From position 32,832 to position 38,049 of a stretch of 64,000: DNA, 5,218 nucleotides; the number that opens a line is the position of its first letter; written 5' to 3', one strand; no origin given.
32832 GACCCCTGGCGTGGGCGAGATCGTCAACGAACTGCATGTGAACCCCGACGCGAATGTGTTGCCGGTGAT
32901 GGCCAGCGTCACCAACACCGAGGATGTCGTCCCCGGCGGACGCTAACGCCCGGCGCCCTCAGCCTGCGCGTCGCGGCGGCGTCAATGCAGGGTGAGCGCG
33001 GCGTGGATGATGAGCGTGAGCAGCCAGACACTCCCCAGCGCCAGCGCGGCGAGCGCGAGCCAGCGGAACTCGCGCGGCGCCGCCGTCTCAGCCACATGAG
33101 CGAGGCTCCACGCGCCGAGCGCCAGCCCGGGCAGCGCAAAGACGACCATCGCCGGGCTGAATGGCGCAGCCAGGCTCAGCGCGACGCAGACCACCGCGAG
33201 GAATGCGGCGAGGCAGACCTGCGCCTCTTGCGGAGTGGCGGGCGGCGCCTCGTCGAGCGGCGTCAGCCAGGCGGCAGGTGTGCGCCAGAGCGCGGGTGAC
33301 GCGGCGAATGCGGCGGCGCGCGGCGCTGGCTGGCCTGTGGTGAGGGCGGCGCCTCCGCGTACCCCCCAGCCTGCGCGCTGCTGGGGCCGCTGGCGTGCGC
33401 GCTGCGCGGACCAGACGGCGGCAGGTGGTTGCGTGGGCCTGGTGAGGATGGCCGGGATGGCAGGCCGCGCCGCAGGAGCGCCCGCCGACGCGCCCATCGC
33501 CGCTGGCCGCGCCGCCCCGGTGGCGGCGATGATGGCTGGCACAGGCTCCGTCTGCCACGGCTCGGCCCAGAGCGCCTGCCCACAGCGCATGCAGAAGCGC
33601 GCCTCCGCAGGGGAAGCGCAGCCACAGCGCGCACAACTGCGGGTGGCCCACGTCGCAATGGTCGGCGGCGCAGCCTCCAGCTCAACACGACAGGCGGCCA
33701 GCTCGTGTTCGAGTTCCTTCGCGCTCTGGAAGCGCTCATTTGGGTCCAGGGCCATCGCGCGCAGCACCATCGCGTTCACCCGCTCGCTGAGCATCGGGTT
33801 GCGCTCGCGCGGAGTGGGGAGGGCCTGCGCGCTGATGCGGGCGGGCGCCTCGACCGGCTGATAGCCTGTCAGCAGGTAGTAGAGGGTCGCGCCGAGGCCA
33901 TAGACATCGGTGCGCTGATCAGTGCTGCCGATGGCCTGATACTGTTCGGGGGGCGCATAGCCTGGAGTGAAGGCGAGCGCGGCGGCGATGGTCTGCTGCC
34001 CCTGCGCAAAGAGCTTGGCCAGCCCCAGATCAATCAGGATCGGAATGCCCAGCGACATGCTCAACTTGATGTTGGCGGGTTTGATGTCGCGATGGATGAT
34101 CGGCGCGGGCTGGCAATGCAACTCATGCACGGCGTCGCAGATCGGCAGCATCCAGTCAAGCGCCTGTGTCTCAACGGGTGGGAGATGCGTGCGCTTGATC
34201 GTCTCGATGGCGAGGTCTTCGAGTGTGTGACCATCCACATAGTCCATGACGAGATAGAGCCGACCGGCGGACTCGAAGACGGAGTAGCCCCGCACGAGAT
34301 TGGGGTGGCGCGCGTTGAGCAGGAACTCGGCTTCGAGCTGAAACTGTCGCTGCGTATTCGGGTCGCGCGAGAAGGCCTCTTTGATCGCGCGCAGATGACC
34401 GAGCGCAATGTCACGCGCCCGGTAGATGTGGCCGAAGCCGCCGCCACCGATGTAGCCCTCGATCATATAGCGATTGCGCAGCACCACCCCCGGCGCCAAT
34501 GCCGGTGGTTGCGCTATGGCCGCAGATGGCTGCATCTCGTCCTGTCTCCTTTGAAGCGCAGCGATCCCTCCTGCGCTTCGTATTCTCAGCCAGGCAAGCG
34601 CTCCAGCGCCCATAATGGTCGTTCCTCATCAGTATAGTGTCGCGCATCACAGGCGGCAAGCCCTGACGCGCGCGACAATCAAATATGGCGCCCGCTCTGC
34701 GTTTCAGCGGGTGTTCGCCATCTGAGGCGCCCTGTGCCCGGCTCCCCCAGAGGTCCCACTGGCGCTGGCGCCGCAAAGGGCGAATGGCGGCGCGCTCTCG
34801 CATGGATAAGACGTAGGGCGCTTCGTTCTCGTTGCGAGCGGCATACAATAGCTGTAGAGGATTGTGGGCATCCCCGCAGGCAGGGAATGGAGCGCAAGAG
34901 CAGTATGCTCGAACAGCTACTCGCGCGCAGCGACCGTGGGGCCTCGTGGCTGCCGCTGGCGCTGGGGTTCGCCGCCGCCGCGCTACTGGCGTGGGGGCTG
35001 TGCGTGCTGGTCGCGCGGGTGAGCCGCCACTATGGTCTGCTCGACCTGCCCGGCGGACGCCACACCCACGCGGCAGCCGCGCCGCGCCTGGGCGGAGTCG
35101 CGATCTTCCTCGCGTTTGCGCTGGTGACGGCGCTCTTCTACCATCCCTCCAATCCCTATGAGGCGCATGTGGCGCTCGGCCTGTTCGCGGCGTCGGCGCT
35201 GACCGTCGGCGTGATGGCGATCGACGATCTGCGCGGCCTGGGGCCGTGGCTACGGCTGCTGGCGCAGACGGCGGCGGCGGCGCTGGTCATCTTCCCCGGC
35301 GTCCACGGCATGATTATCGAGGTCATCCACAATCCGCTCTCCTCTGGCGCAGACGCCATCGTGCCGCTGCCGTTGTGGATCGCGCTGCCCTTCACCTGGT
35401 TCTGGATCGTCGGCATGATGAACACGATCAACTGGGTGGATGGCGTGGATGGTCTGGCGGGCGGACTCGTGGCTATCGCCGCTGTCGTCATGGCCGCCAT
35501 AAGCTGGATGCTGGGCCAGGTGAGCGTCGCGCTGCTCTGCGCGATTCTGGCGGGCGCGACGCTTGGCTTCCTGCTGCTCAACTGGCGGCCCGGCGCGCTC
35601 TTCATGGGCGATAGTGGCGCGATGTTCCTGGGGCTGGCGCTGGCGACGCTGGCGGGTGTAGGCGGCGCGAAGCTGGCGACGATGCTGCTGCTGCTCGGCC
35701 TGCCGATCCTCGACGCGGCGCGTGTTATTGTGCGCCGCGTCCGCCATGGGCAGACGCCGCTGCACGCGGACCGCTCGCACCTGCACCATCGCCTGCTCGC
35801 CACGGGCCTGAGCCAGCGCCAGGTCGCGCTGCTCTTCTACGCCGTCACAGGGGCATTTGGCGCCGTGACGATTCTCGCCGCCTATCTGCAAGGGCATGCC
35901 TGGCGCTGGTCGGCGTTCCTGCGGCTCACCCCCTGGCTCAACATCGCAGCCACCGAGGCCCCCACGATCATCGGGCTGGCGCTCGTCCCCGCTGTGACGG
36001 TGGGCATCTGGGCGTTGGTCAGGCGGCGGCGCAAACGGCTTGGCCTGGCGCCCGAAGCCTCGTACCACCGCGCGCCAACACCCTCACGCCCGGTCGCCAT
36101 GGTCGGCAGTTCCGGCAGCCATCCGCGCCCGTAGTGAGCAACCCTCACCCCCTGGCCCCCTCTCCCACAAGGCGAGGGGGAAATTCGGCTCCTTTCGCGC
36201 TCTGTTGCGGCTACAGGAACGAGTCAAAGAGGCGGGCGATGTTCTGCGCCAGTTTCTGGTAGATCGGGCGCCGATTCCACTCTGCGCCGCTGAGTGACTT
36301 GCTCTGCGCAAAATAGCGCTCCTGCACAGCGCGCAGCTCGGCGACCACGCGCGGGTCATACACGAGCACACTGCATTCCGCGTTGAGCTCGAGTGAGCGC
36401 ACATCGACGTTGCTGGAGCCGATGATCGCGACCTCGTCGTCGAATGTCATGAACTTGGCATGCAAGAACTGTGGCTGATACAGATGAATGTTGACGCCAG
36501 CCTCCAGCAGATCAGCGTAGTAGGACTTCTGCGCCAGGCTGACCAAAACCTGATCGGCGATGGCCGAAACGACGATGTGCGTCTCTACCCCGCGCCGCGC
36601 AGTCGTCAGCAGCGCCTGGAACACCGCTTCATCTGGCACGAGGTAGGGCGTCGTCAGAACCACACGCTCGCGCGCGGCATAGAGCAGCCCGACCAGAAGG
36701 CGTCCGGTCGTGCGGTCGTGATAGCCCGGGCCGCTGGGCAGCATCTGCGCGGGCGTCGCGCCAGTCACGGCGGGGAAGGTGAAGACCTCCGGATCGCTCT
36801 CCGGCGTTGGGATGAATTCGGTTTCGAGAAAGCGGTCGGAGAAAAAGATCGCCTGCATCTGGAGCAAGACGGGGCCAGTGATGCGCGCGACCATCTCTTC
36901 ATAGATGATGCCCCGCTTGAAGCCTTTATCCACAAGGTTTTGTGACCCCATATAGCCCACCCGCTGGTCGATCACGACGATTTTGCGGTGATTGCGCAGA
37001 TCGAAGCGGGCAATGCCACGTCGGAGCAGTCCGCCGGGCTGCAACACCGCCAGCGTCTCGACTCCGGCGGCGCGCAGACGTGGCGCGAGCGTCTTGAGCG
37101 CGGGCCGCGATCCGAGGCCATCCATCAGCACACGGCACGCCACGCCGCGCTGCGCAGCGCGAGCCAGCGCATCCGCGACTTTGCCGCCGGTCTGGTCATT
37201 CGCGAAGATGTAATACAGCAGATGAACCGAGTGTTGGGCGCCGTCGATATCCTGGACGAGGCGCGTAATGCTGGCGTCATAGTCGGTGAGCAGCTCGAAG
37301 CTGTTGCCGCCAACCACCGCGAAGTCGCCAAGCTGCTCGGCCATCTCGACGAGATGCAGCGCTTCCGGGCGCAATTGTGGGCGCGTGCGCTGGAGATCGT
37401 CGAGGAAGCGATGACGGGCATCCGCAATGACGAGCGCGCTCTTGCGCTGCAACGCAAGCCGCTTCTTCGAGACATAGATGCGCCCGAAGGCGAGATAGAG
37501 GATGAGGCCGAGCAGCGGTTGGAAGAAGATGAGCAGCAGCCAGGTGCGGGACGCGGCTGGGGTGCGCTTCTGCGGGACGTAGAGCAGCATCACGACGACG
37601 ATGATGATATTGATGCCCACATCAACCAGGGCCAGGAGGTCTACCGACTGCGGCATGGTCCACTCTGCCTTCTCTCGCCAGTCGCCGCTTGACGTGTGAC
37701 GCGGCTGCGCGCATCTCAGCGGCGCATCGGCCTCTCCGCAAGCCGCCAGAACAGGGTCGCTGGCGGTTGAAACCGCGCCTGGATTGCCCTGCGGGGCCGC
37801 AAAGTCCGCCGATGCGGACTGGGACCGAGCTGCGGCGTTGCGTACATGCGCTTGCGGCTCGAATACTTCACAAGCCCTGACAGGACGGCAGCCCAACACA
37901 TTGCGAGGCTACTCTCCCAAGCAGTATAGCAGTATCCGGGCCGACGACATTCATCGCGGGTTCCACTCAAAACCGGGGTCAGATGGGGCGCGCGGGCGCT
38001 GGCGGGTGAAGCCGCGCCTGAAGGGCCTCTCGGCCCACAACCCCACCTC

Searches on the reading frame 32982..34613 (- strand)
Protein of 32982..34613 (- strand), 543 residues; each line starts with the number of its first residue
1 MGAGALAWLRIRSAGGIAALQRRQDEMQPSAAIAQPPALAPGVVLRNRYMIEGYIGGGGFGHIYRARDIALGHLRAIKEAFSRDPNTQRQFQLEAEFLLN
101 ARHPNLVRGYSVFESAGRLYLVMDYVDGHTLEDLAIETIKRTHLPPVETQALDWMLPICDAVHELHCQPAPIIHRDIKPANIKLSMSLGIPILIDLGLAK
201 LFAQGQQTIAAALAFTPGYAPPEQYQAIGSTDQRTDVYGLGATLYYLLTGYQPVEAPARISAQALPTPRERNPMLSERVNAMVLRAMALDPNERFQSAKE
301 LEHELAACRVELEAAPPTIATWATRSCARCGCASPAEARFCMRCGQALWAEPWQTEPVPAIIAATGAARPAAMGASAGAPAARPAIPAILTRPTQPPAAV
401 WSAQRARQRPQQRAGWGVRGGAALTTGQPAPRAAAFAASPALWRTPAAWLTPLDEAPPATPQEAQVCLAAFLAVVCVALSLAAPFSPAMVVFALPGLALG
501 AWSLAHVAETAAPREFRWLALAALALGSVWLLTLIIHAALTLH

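Call 59: search_protein_families(library=pfam, proteins=[window:32982-34613:-], max_evalue=0.00001)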
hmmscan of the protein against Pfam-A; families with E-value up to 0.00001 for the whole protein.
window:32982-34613:- (543 aa): 2 families
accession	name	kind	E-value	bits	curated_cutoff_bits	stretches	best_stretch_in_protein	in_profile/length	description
PF00069.31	Pkinase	-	5.8e-36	124.7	31.7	1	49-304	1-261/263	Protein kinase domain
PF07714.23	PK_Tyr_Ser-Thr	-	2.7e-18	66.7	23.1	1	54-296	6-250/258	Protein tyrosine and serine/threonine kinase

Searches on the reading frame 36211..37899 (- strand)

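Call 59: search_protein_families(library=pfam, proteins=[window:36211-37899:-], max_evalue=0.00001)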
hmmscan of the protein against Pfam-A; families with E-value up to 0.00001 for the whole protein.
window:36211-37899:- (562 aa): 3 families
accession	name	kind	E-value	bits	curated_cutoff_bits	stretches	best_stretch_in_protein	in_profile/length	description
PF13091.12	PLDc_2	-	4e-45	153.3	27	2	405-525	4-127/132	PLD-like domain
PF00614.28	PLDc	-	2.4e-13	49.9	21.9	0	300-324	2-26/28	Phospholipase D Active site motif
PF13396.11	PLDc_N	-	1e-07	32.2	23.3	1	99-140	1-42/42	Phospholipase_D-nuclease N-terminal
